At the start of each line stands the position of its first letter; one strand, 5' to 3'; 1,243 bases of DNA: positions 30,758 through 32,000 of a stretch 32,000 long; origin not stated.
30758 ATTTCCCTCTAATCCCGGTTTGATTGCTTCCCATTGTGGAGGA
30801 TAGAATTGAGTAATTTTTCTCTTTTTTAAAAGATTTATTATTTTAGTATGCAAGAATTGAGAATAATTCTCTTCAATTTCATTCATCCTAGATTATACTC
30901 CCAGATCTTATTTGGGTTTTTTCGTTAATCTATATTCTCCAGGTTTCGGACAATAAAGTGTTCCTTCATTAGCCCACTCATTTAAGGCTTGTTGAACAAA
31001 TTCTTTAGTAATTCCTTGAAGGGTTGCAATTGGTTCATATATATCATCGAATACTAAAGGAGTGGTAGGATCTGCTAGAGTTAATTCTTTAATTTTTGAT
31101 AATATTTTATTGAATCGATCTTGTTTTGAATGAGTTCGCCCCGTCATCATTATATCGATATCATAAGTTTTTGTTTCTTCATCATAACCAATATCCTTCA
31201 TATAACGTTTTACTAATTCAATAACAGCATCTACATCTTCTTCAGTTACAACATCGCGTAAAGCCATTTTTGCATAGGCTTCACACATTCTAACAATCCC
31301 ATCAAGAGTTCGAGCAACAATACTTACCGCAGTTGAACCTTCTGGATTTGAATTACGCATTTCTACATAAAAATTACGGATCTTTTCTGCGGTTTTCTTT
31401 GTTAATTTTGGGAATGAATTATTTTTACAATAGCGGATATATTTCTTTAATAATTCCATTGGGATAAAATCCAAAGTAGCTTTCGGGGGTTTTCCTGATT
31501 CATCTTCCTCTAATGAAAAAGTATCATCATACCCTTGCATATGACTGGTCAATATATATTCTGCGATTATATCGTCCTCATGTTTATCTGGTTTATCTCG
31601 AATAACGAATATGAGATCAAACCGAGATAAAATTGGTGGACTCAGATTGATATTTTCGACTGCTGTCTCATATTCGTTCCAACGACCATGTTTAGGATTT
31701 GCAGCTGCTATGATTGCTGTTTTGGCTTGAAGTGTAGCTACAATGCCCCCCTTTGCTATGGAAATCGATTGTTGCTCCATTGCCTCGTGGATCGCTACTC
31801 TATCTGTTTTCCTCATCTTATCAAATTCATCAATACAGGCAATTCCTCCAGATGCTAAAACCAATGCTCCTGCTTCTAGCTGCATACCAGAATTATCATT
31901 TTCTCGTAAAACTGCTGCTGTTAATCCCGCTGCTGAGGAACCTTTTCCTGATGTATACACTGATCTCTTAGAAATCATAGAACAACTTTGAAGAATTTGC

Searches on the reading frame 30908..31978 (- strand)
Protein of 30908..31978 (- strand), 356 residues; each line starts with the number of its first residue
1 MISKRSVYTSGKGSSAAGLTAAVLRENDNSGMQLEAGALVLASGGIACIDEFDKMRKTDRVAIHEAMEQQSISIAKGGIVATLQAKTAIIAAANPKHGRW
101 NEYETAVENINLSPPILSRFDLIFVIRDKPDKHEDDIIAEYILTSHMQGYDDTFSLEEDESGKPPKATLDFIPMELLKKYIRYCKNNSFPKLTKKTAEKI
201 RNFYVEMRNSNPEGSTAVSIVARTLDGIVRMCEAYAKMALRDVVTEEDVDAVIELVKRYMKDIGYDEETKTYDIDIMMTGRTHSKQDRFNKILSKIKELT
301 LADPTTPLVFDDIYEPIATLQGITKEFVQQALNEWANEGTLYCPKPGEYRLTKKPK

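Call 9: search_protein_families(library=pfam, proteins=[window:30908-31978:-], max_evalue=0.01)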
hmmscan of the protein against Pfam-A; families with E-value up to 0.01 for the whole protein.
window:30908-31978:- (356 aa): 5 families
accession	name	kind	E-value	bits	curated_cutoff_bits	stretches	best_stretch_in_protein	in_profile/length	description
PF00493.29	MCM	-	4.7e-67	225.8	23.3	1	2-146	80-224/224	MCM P-loop domain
PF17855.7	MCM_lid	-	3.2e-25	88.9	27.4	1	175-259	1-86/87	MCM AAA-lid domain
PF01078.27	Mg_chelatase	-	1e-06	28.8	20.3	1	31-128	94-201/207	Magnesium chelatase, subunit ChlI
PF07728.20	AAA_5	-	0.0015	19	22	1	29-103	50-131/139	AAA domain (dynein-related subfamily)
PF17863.7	AAA_lid_2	-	0.0044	17.2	22.7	1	228-256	21-49/74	AAA lid domain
